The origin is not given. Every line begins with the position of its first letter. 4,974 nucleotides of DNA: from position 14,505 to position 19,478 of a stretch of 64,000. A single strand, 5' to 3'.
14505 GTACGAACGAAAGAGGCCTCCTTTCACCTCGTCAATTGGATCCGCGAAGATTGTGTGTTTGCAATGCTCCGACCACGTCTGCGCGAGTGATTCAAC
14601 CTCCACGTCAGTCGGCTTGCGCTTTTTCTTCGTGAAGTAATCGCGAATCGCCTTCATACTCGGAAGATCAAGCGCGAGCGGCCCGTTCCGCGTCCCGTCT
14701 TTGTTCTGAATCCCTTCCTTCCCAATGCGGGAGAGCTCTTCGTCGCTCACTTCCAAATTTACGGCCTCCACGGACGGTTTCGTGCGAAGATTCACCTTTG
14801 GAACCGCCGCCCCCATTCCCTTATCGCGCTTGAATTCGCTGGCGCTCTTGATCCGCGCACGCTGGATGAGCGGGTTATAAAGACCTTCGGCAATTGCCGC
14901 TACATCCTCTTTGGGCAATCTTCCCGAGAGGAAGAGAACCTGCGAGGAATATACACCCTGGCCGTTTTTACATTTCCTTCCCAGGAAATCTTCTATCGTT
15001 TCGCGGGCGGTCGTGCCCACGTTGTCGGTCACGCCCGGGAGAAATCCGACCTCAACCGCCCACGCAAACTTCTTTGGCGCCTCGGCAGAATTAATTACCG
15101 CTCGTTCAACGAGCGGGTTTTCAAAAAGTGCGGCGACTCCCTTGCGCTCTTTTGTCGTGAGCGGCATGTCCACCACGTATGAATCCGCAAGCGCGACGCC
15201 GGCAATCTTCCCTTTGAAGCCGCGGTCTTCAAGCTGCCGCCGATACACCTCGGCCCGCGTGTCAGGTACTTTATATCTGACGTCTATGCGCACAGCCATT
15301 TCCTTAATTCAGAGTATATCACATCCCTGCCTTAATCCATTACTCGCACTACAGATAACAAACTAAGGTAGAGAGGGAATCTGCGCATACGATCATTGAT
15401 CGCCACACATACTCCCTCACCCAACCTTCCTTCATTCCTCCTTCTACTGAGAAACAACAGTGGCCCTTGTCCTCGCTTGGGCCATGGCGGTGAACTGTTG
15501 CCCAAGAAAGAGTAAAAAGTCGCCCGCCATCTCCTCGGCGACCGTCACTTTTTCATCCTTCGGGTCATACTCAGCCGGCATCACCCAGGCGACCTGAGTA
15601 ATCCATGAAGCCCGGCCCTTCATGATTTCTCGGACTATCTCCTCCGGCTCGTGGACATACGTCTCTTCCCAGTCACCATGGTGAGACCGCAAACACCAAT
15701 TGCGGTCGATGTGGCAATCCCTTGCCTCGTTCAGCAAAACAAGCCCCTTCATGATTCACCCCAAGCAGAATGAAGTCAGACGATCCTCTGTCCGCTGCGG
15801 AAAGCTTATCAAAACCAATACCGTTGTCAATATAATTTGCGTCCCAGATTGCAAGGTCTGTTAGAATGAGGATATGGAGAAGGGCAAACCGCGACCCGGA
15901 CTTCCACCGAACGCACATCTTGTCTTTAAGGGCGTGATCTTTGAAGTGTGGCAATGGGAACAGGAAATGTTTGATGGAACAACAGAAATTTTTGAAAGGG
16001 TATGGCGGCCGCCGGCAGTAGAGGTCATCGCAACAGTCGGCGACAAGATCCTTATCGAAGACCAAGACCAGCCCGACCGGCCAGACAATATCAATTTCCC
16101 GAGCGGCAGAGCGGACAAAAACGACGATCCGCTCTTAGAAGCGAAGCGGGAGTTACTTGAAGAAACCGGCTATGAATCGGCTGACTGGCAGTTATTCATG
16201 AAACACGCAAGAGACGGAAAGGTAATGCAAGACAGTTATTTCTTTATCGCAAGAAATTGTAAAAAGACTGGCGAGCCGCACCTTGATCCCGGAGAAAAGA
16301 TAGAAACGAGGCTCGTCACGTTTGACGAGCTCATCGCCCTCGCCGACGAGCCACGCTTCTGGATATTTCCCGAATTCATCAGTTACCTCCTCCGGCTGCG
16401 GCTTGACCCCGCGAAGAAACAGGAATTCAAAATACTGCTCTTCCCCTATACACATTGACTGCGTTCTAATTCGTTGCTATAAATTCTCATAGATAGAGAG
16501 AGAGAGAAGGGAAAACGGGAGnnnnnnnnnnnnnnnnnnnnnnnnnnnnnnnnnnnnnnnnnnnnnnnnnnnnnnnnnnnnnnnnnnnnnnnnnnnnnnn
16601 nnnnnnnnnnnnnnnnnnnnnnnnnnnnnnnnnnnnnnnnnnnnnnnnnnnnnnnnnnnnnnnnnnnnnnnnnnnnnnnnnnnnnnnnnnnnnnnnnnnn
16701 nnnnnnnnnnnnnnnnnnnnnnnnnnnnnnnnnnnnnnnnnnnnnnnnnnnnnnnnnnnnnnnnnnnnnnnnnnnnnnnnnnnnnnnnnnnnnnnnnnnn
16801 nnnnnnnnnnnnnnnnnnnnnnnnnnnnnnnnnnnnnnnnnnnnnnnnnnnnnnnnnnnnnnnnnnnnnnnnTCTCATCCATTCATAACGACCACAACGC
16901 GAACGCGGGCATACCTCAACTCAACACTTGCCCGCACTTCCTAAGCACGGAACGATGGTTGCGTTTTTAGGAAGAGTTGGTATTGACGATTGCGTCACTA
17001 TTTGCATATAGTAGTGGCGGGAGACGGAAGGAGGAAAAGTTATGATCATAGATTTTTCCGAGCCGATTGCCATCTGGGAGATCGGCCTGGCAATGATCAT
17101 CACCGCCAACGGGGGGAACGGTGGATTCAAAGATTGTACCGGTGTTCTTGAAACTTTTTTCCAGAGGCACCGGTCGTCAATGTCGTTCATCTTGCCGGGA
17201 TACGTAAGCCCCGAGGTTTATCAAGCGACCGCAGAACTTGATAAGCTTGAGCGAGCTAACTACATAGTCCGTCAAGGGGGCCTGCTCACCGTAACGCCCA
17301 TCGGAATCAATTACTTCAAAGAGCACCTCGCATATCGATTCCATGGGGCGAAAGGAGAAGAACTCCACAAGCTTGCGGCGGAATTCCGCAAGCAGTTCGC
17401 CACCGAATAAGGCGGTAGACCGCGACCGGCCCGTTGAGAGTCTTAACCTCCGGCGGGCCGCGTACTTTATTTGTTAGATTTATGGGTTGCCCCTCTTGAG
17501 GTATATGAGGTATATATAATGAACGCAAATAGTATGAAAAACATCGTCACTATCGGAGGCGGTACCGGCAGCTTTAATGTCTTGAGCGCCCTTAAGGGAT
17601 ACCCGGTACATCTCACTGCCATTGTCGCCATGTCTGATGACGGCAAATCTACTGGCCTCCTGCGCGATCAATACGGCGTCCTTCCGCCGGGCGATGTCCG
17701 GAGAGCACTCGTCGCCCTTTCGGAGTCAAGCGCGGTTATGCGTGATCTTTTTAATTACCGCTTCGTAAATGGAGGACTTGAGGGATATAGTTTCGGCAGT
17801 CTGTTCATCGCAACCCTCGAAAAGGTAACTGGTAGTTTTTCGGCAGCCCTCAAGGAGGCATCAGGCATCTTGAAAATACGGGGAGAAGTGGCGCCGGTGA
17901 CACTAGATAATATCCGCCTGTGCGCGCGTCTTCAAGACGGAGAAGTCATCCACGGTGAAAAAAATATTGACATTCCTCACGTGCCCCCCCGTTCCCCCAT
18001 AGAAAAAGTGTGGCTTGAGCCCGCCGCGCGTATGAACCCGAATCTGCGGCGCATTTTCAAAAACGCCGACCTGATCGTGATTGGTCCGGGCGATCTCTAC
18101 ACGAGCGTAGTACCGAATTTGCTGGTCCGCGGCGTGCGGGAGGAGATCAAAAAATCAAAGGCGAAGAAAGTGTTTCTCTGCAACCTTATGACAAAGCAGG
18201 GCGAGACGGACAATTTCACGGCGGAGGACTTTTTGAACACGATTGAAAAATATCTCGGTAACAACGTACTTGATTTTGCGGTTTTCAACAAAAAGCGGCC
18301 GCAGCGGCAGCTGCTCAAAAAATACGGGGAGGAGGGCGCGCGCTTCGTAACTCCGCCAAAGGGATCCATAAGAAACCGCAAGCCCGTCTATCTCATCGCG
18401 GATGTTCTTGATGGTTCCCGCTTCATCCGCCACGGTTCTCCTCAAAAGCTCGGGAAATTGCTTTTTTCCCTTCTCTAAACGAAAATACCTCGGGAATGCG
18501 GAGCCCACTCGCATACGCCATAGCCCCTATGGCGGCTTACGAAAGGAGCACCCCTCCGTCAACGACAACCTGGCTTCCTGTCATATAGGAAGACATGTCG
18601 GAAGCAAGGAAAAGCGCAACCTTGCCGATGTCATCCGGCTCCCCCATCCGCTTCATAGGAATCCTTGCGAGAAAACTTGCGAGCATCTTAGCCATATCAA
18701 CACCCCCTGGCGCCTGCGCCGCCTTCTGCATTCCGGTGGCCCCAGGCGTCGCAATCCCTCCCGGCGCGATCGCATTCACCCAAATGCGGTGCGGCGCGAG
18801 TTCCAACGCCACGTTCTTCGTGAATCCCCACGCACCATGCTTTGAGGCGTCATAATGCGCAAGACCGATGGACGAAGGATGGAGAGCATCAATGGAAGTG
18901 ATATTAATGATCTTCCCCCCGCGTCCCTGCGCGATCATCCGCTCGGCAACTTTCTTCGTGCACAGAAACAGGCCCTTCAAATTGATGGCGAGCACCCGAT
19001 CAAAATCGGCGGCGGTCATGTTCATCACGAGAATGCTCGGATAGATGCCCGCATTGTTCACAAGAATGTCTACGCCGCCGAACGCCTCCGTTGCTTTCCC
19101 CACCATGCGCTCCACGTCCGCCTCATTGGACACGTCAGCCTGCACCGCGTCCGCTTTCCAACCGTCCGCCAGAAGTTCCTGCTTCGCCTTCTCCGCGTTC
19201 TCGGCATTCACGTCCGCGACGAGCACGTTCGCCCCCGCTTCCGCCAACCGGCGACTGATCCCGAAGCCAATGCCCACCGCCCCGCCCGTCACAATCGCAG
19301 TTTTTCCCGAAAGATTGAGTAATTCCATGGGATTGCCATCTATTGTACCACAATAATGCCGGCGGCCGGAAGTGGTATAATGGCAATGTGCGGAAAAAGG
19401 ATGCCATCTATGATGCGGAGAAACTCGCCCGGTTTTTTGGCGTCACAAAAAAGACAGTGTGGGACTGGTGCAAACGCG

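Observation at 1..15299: Compact 13-gene purine supercluster with purS-purL fusion, embedded HD nucleotidase and unknown ORF; purH and purK not in the cluster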

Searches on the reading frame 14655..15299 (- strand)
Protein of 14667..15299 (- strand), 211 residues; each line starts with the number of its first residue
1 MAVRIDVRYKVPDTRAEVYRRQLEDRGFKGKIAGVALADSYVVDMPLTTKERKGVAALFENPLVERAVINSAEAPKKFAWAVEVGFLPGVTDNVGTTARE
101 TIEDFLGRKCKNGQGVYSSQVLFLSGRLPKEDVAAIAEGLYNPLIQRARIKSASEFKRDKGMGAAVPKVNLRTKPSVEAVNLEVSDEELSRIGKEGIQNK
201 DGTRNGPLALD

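Call 22: search_protein_families(library=pfam, proteins=[window:14667-15299:-], max_evalue=10)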
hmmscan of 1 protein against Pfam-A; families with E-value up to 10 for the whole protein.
seq(211 aa): 1 family
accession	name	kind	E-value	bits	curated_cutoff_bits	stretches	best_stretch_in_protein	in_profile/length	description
PF02700.19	PurS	-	0.0092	16.6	22.2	1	3-58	4-60/77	Phosphoribosylformylglycinamidine (FGAM) synthase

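Call 44: search_solved_structures(query=A2, max_evalue=10, show_alignments=3)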
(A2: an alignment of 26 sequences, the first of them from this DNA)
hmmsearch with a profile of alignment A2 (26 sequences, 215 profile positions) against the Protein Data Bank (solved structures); distinct sequences matched with E-value up to 10: 2.
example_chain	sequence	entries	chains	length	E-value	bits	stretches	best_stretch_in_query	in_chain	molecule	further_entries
8j3n_A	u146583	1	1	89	0.43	13.2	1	4-72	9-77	Phosphoribosylformylglycinamidine synthase subunit PurS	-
7b5h_AA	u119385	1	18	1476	1.1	11.8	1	129-161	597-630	All3314 protein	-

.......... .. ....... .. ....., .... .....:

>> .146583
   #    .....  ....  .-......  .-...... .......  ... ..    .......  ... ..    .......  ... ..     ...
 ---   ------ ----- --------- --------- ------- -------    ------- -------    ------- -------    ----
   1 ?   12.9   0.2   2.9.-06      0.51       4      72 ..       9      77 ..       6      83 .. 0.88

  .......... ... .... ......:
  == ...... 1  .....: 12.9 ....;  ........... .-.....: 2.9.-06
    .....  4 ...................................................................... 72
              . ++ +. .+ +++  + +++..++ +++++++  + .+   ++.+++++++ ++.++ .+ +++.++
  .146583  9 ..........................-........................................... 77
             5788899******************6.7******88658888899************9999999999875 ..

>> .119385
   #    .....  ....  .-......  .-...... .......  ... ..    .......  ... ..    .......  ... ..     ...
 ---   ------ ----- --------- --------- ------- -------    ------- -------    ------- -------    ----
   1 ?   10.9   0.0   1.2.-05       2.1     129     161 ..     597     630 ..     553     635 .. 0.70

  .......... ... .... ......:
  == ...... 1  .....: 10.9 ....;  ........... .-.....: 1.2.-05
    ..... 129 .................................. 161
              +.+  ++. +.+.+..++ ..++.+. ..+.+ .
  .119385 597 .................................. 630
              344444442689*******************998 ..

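Call 55: predict_structure(alignment_id=A2)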
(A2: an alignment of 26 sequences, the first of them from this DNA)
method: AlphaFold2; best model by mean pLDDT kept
length: 215 residues; sequences in the alignment: 26
mean_pLDDT: 87.5   pTM: 0.73
mean pLDDT of the five models: 87.5, 86.9, 86.4, 86.0, 85.3
residues with pLDDT >= 90: 123; 70-90: 75; 50-70: 17; < 50: 0
segments of 3 or more residues with pLDDT < 50: none
pLDDT, mean of each block of 10 residues (from residue 1): 92 92 91 94 94 94 92 90 88 87 95 91 94 92 87 95 84 61 80 80 77 64
secondary structure, 60 per line:
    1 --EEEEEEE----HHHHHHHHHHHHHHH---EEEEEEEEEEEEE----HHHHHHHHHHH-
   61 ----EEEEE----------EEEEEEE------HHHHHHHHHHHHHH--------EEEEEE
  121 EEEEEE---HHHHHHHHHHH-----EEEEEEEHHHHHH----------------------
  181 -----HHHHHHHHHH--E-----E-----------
elements in order: E3-9 H14-28 E32-44 H49-59 E65-69 E80-86 H93-106 E115-126 H130-140 E146-152 H153-158 H186-195

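Call 60: fold_search(model_id=the predicted structure, library=pdb)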
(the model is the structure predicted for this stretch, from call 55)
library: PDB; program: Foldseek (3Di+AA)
matches with E <= 10: 907; with E <= 0.001: 18
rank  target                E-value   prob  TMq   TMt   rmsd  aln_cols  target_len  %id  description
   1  6jt8                  4.2e-05  1.00  0.48  0.09   5.8       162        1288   11  Crystal structure of 450-451_deletion mutant of FGAM Synthetase (released 2020-03-04)
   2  4lgy                  4.2e-05  1.00  0.48  0.10   5.6       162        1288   13  Importance of Hydrophobic Cavities in Allosteric Regulation of Formylglycinamide Synthetase: Insight from Xenon Trapping (released 2013-12-11)
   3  7dw7                  4.8e-05  1.00  0.49  0.09   5.8       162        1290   11  Crystal Structure of N1051A mutant of Formylglycinamidine Synthetase (released 2022-01-19)
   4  4l78                  6.8e-05  1.00  0.47  0.09   4.7       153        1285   12  Xenon Trapping and Statistical Coupling Analysis Uncover Regions Important for Structure and Function of Multidomain Pro (released 2013-12-11)
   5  9nb3                  7.7e-05  1.00  0.54  0.10   3.5       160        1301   19  Cryo-EM structure of quaternary complex of human phosphoribosylglycinamidine synthase with thioester intermediate bound  (released 2026-02-25)
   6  3ugj                  7.7e-05  1.00  0.49  0.10   5.4       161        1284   12  Formyl Glycinamide ribonucletide amidotransferase from Salmonella Typhimurum: Role of the ATP complexation and glutamina (released 2012-06-06)
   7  9n9w                  8.2e-05  1.00  0.54  0.10   3.2       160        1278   19  Cryo-EM structure of AMPPNP bound human phosphoribosylformylglycinamidine synthase (released 2026-02-25)
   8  6lyk                  9.7e-05  1.00  0.48  0.09   5.8       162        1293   10  Crystal Structure of R1263A mutant of Formylglycinamidine Synthetase (released 2021-02-17)
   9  4r7g                  1.2e-04  1.00  0.49  0.10   5.4       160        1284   12  Determination of the formylglycinamide ribonucleotide amidotransferase ammonia pathway by combining 3D-RISM theory with  (released 2015-01-21)
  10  6jt7                  1.2e-04  1.00  0.48  0.10   5.4       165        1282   13  Crystal structure of 452-453_deletion mutant of FGAM Synthetase (released 2020-03-04)
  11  6jta                  1.4e-04  1.00  0.52  0.10   5.1       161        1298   11  Crystal Structure of D464A L465A mutant of FGAM Synthetase (released 2020-03-04)
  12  6lyo                  1.4e-04  1.00  0.48  0.10   5.5       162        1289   14  Crystal Structure of H296A mutant of Formylglycinamidine Synthetase (released 2021-02-17)
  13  6jt9                  1.6e-04  1.00  0.48  0.09   5.9       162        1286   10  Crystal Structure of D464A mutant of FGAM Synthetase (released 2020-03-04)
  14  1t3t                  1.9e-04  1.00  0.48  0.10   5.4       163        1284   13  Structure of Formylglycinamide synthetase (released 2004-09-14)
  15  6lyl                  2.0e-04  1.00  0.48  0.10   5.6       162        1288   13  Crystal structure of S1052D mutant of Formylglycinamidine synthetase (released 2021-02-17)
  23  1vq3_C                5.5e-02  0.89  0.24  0.48   4.7        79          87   16  Crystal structure of Phosphoribosylformylglycinamidine synthase, purS subunit (EC 6.3.5.3) (TM1244) from Thermotoga ma (released 2004-12-28)
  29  1vq3_B                8.9e-02  0.77  0.24  0.49   4.9        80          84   21  Crystal structure of Phosphoribosylformylglycinamidine synthase, purS subunit (EC 6.3.5.3) (TM1244) from Thermotoga ma (released 2004-12-28)
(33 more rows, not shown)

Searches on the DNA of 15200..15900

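Call 53: search_rna_families(source=window, start=15200, end=15900, threshold=evalue, max_evalue=10)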
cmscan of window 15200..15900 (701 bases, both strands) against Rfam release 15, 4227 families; matches with E-value up to 10: 3.
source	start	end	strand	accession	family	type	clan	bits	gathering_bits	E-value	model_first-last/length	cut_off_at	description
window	15454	15515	+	RF02929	algC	Cis-reg;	-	20.4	33.8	0.18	1-52/52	no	algC RNA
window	15286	15349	-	RF00317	snoZ163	Gene; snRNA; snoRNA; CD-box;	-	14.2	39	6.1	1-90/90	no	Small nucleolar RNA Z163/Z177 family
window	15705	15728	-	RF01346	CRISPR-DR36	Gene; CRISPR;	-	13.2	38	5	1-36/36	no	CRISPR RNA direct repeat element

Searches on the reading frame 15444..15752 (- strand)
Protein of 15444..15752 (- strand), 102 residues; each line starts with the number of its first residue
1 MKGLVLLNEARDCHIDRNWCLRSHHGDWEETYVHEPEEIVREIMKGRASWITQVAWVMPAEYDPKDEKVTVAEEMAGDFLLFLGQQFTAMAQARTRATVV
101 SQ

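Call 6: search_protein_families(library=pfam, proteins=[window:15444-15752:-], max_evalue=0.1)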
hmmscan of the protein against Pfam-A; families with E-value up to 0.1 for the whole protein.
window:15444-15752:- (102 aa): 1 family
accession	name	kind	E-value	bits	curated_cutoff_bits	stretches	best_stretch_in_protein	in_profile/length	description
PF10910.14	Phage_gene29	-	0.083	13.5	29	1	33-94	52-117/124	Phage gene 29 protein family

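Call 10: search_protein_families(library=ncbifam, proteins=[window:15444-15752:-], max_evalue=0.1)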
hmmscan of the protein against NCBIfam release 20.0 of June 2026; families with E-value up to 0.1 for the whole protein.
window:15444-15752:- (102 aa): 0 families

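Call 70: search_protein_families(library=phrogs, proteins=[window:15444-15752:-], max_evalue=1)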
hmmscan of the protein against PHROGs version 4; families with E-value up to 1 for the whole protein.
window:15444-15752:- (102 aa): 0 families

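Call 71: search_protein_families(library=padloc, proteins=[window:15444-15752:-], max_evalue=1)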
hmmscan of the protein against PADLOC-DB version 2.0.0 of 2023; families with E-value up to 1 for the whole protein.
window:15444-15752:- (102 aa): 0 families

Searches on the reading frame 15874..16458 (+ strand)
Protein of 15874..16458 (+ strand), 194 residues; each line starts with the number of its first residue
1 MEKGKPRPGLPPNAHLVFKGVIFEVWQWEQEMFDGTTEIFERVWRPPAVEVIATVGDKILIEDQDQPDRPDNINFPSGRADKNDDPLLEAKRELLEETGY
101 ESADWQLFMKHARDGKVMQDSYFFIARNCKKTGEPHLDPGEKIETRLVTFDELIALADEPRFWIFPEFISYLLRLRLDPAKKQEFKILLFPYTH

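Call 6: search_protein_families(library=pfam, proteins=[window:15874-16458:+], max_evalue=0.1)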
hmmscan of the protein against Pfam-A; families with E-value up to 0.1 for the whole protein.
window:15874-16458:+ (194 aa): 1 family
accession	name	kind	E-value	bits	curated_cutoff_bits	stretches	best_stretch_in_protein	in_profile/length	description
PF00293.34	NUDIX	-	3e-11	43.9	21.1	1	45-156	2-122/134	NUDIX domain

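Call 10: search_protein_families(library=ncbifam, proteins=[window:15874-16458:+], max_evalue=0.1)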
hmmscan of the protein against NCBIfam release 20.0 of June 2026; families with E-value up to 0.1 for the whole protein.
window:15874-16458:+ (194 aa): 7 families
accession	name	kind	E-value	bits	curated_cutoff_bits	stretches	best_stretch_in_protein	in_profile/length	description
NF008736.0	PRK11762.1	equivalog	7e-07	28.9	169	1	15-159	14-162/186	ADP compounds hydrolase NudE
NF001938.0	PRK00714.1-5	equivalog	0.00054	19.4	116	1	55-104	29-78/172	RNA pyrophosphohydrolase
NF008044.0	PRK10776.1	equivalog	0.00095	19.1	148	1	48-113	7-73/130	8-oxo-dGTP diphosphatase MutT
TIGR02705.1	nudix_YtkD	equivalog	0.001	18.6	154.4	1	46-107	24-81/156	RNA deprotection pyrophosphohydrolase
NF041652.1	Nud_hyd_Dein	equivalog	0.0033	17.7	200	1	48-158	17-132/152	Nudix hydrolase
TIGR00586.1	mutt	equivalog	0.016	15.3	97.9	1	49-145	9-105/129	8-oxo-dGTP diphosphatase MutT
NF011585.0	PRK15009.1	equivalog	0.043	13.5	234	1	82-128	89-136/191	GDP-mannose pyrophosphatase NudK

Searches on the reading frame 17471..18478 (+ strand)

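Call 68: search_protein_families(library=pfam, proteins=[window:17471-18478:+], max_evalue=0.001)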
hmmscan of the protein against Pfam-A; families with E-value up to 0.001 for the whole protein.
window:17471-18478:+ (335 aa): 1 family
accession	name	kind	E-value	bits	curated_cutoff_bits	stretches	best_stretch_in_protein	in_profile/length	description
PF01933.23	CofD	-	2.7e-85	286.5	30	1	25-296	1-273/290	2-phospho-L-lactate transferase CofD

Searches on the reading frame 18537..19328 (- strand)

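Call 68: search_protein_families(library=pfam, proteins=[window:18537-19328:-], max_evalue=0.001)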
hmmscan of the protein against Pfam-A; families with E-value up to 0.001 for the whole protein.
window:18537-19328:- (263 aa): 5 families
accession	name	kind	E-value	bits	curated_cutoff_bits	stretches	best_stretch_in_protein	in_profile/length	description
PF13561.12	adh_short_C2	-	2.3e-63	214.4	27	1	17-260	2-235/236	Enoyl-(Acyl carrier protein) reductase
PF00106.31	adh_short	-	3e-56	190.4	26.6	1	9-199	1-189/195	short chain dehydrogenase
PF08659.16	KR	-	1.7e-14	54.6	22.6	1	10-120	2-116/180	KR domain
PF23441.1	SDR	-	0.00017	21.5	27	0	163-262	167-257/258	SDR-like rossmann domain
PF03435.24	Sacchrp_dh_NADP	-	0.00067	20.4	25.1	0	16-104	5-87/129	Saccharopine dehydrogenase NADP binding domain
